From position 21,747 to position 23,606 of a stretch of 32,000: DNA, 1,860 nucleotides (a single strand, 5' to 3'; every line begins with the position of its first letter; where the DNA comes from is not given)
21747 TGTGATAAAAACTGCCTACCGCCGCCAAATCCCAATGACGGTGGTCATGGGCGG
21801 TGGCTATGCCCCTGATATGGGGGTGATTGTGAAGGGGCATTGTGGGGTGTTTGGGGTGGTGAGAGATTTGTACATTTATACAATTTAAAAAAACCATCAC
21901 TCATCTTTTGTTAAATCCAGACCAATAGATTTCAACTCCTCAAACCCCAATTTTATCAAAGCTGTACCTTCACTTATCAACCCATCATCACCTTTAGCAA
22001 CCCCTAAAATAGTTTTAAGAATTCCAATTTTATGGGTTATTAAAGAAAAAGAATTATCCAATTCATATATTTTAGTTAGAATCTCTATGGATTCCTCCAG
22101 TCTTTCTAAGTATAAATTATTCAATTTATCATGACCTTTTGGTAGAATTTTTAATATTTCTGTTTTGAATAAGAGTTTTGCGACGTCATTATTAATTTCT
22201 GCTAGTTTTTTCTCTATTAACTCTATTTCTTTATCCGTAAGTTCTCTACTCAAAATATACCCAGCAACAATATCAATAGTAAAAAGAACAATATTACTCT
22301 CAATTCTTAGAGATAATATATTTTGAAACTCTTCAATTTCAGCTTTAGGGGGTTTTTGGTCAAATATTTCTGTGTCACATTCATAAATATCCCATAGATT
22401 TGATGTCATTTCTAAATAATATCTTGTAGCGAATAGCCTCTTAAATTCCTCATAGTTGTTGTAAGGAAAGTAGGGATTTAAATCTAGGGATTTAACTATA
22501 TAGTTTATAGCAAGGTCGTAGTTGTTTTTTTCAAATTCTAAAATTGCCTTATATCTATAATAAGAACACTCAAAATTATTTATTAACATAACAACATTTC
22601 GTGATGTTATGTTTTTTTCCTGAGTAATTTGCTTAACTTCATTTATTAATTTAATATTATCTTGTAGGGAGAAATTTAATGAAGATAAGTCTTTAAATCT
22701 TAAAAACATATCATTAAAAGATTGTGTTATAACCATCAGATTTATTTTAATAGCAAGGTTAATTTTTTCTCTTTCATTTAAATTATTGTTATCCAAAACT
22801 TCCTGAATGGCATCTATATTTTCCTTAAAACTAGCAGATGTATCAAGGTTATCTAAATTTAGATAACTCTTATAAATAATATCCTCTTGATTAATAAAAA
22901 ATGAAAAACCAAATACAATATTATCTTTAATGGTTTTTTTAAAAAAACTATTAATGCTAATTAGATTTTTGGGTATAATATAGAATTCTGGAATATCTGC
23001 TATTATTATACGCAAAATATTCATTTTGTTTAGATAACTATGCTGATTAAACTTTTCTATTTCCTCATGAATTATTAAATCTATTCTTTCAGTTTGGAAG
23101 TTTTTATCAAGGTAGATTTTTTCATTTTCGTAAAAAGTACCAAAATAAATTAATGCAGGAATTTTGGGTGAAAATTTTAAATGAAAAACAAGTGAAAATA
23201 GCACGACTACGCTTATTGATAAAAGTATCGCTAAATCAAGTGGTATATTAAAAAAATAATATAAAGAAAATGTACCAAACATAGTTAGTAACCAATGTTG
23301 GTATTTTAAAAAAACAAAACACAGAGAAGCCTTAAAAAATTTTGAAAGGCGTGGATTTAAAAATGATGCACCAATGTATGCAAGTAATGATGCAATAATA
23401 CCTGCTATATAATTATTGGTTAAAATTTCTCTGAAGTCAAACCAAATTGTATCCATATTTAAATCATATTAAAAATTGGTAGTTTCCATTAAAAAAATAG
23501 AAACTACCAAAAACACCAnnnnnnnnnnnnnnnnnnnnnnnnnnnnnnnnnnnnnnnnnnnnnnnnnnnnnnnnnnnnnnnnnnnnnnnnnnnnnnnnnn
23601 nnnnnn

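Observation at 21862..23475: Single-gene, very low-GC insertion between a deacetylase gene and valS, encoding a 519-aa membrane-anchored helical-repeat protein of no recognisable family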

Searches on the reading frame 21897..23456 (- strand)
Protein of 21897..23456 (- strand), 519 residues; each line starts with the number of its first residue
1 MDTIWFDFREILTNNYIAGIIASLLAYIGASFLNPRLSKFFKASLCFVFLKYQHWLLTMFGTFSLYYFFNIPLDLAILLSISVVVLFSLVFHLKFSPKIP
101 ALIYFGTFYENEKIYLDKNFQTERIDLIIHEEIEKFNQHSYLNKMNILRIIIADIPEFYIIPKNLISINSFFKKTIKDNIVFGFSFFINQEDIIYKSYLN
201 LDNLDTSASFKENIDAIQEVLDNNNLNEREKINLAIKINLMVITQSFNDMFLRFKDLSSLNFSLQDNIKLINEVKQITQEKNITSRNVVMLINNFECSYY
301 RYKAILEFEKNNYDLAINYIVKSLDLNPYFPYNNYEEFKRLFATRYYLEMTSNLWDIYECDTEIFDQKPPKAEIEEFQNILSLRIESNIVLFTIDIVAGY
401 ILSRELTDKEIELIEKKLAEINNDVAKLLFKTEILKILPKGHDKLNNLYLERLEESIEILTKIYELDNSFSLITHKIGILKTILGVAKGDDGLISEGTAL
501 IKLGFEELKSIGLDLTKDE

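Call 3: search_protein_families(library=pfam, proteins=[window:21897-23456:-], max_evalue=10)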
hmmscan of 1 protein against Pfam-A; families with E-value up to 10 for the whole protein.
window:21897-23456:- (519 aa): 5 families
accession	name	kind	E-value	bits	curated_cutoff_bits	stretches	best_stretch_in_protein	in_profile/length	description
PF13181.12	TPR_8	-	0.0051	17.3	25.7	1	308-328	12-32/34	Tetratricopeptide repeat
PF07719.23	TPR_2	-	0.006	17.1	27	1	299-328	3-32/34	Tetratricopeptide repeat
PF00515.34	TPR_1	-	0.088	13.1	27.8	1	300-329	4-33/34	Tetratricopeptide repeat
PF20927.3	Htt_C-HEAT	-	0.17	10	25.3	1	48-152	730-832/1007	Huntingtin, C-terminal HEAT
PF17833.7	pre-PUA_NIP7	-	0.19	12.5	23.1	1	404-434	2-33/80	NIP7/UPF0113, pre-PUA domain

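Call 4: search_protein_families(library=padloc, proteins=[window:21897-23456:-], max_evalue=10)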
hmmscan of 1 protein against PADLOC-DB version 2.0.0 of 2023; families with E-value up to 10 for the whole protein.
window:21897-23456:- (519 aa): 0 families

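Call 5: search_protein_families(library=ncbifam, proteins=[window:21897-23456:-], max_evalue=10)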
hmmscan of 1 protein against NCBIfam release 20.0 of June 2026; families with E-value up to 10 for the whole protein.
window:21897-23456:- (519 aa): 0 families

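Call 6: search_protein_families(library=phrogs, proteins=[window:21897-23456:-], max_evalue=10)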
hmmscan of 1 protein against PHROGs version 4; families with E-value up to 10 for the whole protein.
window:21897-23456:- (519 aa): 2 families
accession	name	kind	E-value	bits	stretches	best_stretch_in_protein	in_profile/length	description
phrog_17476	-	unknown function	0.74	11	1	205-289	50-130/155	-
phrog_712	-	unknown function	0.94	10.6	1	278-328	11-61/65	-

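Call 7: find_homologous_proteins(query=window:21897-23456:-, max_evalue=0.001)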
Query window:21897-23456:- (519 aa): 9 proteins with E <= 0.001 among 8000 candidates.
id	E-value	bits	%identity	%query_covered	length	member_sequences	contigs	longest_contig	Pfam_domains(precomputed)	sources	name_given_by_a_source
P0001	0.0e+0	1115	100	100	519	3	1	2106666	-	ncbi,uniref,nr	ncbi:hypothetical protein [Moraxella nasicaprae]|uniref:Uncharacterized protein n=1 Tax=Moraxella na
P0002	3.2e-271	918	84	100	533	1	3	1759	-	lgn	-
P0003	9.6e-211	719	68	98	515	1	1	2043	-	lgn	-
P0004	5.0e-151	522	50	99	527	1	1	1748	-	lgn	-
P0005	3.0e-134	467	47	99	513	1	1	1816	-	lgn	-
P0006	4.5e-129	450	47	99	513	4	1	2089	-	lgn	-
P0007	1.5e-125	438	45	96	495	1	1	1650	-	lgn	-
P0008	5.4e-117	410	42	99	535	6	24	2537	-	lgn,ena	-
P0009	6.7e-110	386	41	99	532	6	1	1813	-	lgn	-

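Call 12: find_encoding_contigs(protein=P0008, flank=5000, max_places=10)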
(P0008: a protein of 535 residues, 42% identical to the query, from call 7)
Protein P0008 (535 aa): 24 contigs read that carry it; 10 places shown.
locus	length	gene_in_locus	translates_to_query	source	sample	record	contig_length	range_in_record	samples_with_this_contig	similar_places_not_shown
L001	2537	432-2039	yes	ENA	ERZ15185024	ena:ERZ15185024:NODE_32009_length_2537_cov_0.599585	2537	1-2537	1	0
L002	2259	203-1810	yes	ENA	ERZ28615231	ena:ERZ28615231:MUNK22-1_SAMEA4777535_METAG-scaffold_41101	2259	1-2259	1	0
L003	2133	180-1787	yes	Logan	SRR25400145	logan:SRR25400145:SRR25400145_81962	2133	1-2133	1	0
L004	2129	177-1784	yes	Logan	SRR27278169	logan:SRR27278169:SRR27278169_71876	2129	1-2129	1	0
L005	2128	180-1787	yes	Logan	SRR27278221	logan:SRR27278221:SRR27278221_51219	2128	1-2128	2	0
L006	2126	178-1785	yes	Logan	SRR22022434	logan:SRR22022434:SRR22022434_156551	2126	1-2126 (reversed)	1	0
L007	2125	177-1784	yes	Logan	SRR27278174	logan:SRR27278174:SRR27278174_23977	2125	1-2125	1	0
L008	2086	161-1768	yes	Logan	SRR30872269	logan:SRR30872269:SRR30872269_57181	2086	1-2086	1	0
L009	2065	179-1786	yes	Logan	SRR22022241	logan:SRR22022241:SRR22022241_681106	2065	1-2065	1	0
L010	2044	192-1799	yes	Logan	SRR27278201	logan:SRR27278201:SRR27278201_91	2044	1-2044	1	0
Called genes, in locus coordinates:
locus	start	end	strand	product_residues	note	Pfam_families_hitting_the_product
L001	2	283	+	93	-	?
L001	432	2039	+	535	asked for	-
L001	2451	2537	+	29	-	?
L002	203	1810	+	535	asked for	-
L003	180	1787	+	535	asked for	-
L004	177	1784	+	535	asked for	-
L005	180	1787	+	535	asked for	-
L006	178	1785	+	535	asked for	-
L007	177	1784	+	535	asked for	-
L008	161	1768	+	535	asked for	-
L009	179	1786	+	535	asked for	-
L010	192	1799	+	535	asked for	-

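Call 13: find_encoding_contigs(protein=P0002, flank=5000, max_places=6)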
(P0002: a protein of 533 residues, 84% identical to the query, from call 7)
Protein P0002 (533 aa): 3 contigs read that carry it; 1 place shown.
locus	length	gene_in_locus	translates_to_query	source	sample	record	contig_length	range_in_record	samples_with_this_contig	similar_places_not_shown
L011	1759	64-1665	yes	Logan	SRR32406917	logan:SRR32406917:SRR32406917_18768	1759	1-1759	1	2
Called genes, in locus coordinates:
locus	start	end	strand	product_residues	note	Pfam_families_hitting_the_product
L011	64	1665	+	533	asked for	-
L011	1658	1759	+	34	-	?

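Call 19: find_encoding_contigs(protein=P0003, max_places=4)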
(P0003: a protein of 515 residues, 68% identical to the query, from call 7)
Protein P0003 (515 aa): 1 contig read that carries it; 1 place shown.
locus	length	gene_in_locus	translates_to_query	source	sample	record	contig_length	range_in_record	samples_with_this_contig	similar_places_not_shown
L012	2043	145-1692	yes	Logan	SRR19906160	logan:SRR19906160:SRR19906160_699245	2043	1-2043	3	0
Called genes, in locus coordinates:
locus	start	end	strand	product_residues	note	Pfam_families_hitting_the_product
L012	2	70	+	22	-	?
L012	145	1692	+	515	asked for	-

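Call 20: find_encoding_contigs(protein=P0006, max_places=4)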
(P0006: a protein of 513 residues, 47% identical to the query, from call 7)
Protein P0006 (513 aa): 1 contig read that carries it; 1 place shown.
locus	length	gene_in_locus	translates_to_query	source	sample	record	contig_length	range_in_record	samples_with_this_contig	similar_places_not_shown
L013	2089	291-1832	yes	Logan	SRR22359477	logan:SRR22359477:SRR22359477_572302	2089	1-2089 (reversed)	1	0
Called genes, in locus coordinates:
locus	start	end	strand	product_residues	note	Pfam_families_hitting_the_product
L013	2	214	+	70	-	?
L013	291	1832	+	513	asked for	-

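Call 21: find_encoding_contigs(protein=P0009, max_places=4)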
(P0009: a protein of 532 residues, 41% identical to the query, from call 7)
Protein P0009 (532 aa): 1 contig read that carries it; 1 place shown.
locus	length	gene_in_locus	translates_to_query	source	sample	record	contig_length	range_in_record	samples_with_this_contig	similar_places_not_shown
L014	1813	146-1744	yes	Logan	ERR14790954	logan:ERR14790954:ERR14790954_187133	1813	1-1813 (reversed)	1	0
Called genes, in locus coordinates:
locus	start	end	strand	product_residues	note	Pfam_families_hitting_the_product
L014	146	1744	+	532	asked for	-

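Call 25: search_protein_representatives(protein=window:21897-23456:-)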
Query: 519 residues. Proteins with E-value up to 0.001 (for the whole library): 58; up to 1e-10: 37; up to 1e-30: 6. The best 58 are listed.
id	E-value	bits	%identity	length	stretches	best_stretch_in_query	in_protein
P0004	1.6e-151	521.9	51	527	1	5-517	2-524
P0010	6.7e-43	163.7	30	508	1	25-513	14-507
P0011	1.7e-34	136.0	28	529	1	76-512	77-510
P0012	3.6e-34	134.9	28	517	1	15-513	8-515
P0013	4.5e-33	131.2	28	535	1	33-515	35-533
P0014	9.1e-32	126.9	29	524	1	23-514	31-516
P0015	1.6e-29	119.6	28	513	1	37-507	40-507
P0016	8.4e-29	117.2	28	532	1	69-519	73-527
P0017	1.9e-28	116.0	28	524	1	54-512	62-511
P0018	5.7e-27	111.1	47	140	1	199-333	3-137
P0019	1.7e-25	106.3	24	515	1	61-514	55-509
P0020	9.6e-25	103.8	27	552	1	47-516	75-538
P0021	5.1e-24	101.4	29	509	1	70-509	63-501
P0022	6.3e-23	97.8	26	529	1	69-516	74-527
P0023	3.3e-22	95.4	24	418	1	161-515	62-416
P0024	1.2e-21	93.6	26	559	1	115-513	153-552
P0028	9.0e-20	87.4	25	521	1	111-485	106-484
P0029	1.2e-19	87.0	27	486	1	59-513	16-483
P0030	1.5e-18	83.4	21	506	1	26-512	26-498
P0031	3.3e-17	78.9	32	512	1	192-482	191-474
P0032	7.0e-17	77.9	30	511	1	220-483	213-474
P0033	7.6e-15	71.1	24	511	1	112-513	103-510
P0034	2.6e-14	69.4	23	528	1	55-514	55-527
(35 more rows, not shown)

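Call 28: search_protein_families(library=pfam, alignment_id=A2, max_evalue=0.01)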
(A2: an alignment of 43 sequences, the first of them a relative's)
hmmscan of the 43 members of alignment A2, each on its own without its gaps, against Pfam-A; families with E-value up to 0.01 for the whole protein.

A. member 1, P0001 (519 aa): 2 families
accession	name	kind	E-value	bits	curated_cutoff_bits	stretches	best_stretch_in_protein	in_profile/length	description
PF13181.12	TPR_8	-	0.0051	17.3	25.7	0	308-328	12-32/34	Tetratricopeptide repeat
PF07719.23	TPR_2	-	0.006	17.1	27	0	299-328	3-32/34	Tetratricopeptide repeat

B. families by the number of members that match (of 43 scanned): 7 families
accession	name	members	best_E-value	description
PF00515.34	TPR_1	11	3.6e-09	Tetratricopeptide repeat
PF13414.12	TPR_11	6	2.9e-05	TPR repeat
PF07719.23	TPR_2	4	4.3e-05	Tetratricopeptide repeat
PF13181.12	TPR_8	3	0.0013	Tetratricopeptide repeat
PF13428.12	TPR_14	2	0.0025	Tetratricopeptide repeat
PF14559.12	TPR_19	1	0.0048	Tetratricopeptide repeat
PF09794.14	Avl9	1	0.0072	Transport protein Avl9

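Call 29: search_protein_families(library=padloc, alignment_id=A2, max_evalue=0.01)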
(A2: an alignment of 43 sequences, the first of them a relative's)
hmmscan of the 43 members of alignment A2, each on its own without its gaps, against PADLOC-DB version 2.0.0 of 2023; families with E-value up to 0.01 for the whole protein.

A. member 1, P0001 (519 aa): 0 families

B. families by the number of members that match (of 43 scanned): 0 families

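Call 30: find_homologous_proteins(query=A2, max_evalue=0.001)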
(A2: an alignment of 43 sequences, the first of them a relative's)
Query A2 (43 sequences) (519 aa, profile of the alignment): 9 proteins with E <= 0.001 among 8000 candidates.
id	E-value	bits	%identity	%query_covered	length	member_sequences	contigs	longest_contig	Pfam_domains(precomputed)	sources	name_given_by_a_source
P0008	4.6e-141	489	42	99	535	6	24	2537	-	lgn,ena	-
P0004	4.2e-134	466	50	99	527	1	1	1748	-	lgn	-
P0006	1.0e-130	455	47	99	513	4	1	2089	-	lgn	-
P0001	1.1e-127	445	100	100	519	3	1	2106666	-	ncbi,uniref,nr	ncbi:hypothetical protein [Moraxella nasicaprae]|uniref:Uncharacterized protein n=1 Tax=Moraxella na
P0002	2.5e-124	434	84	100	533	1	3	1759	-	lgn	-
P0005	9.7e-121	422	47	99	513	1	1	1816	-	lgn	-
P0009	2.6e-119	417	41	99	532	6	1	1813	-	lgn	-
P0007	2.9e-117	411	45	96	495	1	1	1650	-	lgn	-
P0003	2.2e-116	408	68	98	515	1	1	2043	-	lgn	-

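Call 32: list_cluster_members(proteins=[P0010, P0011, P0012, P0013, P0014, P0015, P0016, P0017, P0019, P0020])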
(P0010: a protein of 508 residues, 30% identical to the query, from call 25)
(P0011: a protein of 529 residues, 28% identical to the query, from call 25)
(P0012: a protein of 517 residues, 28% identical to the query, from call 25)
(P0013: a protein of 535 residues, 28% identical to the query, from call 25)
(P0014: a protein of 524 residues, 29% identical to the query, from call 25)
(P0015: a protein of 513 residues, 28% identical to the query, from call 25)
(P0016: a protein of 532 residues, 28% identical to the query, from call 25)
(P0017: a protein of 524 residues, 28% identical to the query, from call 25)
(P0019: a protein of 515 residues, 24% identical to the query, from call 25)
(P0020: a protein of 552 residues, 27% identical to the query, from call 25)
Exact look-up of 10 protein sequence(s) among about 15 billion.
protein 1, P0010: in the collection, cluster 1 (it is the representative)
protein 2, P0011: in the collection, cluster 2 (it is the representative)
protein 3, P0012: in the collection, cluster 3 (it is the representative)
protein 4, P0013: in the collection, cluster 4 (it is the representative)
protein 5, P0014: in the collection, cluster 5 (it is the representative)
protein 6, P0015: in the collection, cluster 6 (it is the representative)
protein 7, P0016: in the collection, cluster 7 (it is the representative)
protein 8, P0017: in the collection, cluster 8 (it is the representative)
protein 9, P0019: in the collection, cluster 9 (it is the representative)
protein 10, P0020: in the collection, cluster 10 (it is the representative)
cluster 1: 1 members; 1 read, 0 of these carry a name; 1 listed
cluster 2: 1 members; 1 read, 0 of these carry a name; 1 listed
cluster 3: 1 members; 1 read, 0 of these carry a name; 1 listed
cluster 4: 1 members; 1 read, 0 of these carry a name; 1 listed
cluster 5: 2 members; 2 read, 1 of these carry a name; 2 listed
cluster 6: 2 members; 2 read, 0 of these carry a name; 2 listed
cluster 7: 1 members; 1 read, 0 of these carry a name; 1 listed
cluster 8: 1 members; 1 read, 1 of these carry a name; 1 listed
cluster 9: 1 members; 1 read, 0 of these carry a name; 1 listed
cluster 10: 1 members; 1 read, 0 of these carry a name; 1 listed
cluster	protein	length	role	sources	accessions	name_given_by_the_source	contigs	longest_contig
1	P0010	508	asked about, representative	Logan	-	-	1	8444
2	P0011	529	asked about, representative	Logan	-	-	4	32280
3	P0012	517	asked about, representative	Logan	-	-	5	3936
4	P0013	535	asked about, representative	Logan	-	-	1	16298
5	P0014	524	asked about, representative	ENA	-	-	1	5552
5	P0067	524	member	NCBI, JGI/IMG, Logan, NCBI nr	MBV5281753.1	MAG: hypothetical protein JZU53_04875 [Paludibacter sp.] | hypothetical protein [Paludibacter sp.]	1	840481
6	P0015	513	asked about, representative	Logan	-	-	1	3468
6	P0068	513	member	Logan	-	-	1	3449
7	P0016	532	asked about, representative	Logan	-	-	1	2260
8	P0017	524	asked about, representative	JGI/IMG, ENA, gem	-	hypothetical protein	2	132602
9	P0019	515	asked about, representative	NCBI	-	-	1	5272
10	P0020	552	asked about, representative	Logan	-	-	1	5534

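Call 33: find_encoding_contigs(protein=P0011, flank=10000, max_places=3)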
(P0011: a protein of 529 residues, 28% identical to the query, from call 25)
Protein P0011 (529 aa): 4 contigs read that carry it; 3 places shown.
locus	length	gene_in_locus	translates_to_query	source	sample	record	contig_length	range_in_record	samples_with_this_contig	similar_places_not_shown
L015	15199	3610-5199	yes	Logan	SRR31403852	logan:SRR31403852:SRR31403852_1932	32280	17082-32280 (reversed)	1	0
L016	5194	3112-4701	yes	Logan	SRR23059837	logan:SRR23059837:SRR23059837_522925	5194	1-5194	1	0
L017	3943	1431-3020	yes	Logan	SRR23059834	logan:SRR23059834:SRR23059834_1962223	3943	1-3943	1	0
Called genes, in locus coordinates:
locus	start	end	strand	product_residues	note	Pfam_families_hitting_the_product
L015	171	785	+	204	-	PF19570:DUF6088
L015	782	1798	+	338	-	PF08843:AbiEii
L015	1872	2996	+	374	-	PF01844:HNH (faint)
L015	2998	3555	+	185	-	-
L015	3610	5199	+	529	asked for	-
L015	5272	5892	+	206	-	-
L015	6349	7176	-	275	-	PF01609:DDE_Tnp_1, PF13612:DDE_Tnp_1_3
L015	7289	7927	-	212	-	-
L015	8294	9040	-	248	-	PF04471:Mrr_cat, PF13156:Mrr_cat_2 (weak), PF22722:NA-iREase1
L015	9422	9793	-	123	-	PF03118:RNA_pol_A_CTD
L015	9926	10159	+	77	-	-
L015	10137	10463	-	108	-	PF12840:HTH_20, PF01022:HTH_5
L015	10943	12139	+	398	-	PF04773:FecR, PF16344:FecR_C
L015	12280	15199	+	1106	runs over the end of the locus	PF13620:CarboxypepD_reg, PF13715:CarbopepD_reg_2, PF07715:Plug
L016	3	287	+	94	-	?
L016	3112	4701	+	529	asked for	-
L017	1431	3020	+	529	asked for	-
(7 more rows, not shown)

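Call 34: find_encoding_contigs(protein=P0017, flank=10000, max_places=2)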
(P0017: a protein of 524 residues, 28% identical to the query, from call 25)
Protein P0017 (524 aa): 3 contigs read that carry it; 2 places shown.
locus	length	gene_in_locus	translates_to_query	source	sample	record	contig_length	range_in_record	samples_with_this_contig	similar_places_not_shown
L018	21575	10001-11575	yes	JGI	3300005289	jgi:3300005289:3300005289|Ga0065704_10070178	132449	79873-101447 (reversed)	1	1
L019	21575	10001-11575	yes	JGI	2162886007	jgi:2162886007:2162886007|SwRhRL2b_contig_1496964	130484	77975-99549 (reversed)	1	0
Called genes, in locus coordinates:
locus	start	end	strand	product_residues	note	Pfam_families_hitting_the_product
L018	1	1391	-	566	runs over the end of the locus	PF13927:Ig_3 (faint), PF20009:GEVED, PF18962:Por_Secre_tail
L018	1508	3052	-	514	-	PF05935:Arylsulfotrans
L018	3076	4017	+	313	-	PF02900:LigB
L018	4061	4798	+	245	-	-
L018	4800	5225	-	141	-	-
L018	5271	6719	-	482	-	PF13450:NAD_binding_8 (weak)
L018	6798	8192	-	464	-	PF02878:PGM_PMM_I, PF02879:PGM_PMM_II, PF02880:PGM_PMM_III, PF00408:PGM_PMM_IV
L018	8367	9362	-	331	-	PF00154:RecA_N, PF06745:ATPase (weak), PF08423:Rad51, PF27531:MT3502_N (weak), PF21096:RecA_C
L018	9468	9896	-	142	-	-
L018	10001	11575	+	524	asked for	-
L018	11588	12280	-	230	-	PF01374:Glyco_hydro_46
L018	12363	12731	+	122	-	-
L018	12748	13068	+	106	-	-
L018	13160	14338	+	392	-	PF03051:Peptidase_C1_2, PF00112:Peptidase_C1 (weak)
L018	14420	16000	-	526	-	PF00083:Sugar_tr, PF07690:MFS_1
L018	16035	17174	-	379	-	PF25876:HH_MFP_RND (faint), PF00364:Biotin_lipoyl (faint), PF25917:BSH_RND, PF25919:BSH_CusB (weak), PF25973:BSH_CzcB (weak), PF25954:Beta-barrel_RND_2 (weak), PF25990:Beta-barrel_YknX (weak)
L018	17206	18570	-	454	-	PF02321:OEP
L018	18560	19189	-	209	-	PF00440:TetR_N, PF17932:TetR_C_24 (weak), PF17938:TetR_C_29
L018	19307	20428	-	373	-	PF12911:OppC_N (weak), PF00528:BPD_transp_1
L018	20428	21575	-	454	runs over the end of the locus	PF04389:Peptidase_M28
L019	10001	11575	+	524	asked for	-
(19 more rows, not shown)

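Call 35: predict_structure(alignment_id=A1)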
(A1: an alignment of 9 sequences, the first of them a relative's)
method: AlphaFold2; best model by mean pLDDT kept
length: 519 residues; sequences in the alignment: 9
mean_pLDDT: 77.7   pTM: 0.73
mean pLDDT of the five models: 77.7, 77.5, 76.0, 73.0, 72.1
residues with pLDDT >= 90: 106; 70-90: 293; 50-70: 86; < 50: 34
segments of 3 or more residues with pLDDT < 50: 1-17, 203-206, 330-332, 513-519
pLDDT, mean of each block of 10 residues (from residue 1): 39 47 54 64 76 84 90 84 80 67 84 60 87 89 84 78 76 72 82 82 55 88 89 93 85 85 92 93 85 89 93 91 73 65 75 67 53 73 64 83 80 89 82 87 78 91 84 85 90 91 72 43
secondary structure, 60 per line:
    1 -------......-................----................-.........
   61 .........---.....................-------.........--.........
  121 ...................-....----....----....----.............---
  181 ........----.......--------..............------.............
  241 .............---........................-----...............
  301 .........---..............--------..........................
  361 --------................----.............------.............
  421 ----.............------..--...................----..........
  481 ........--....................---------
elements in order: H8-13 H15-30 H35-50 H52-69 H73-93 E101-109 H112-139 H141-144 E149-152 H157-160 H165-177 E181-188 E193-199 H208-221 H228-253 H257-280 H286-309 H313-326 H335-360 H369-384 H389-401 H408-420 H425-437 H450-466 H471-488 H491-510
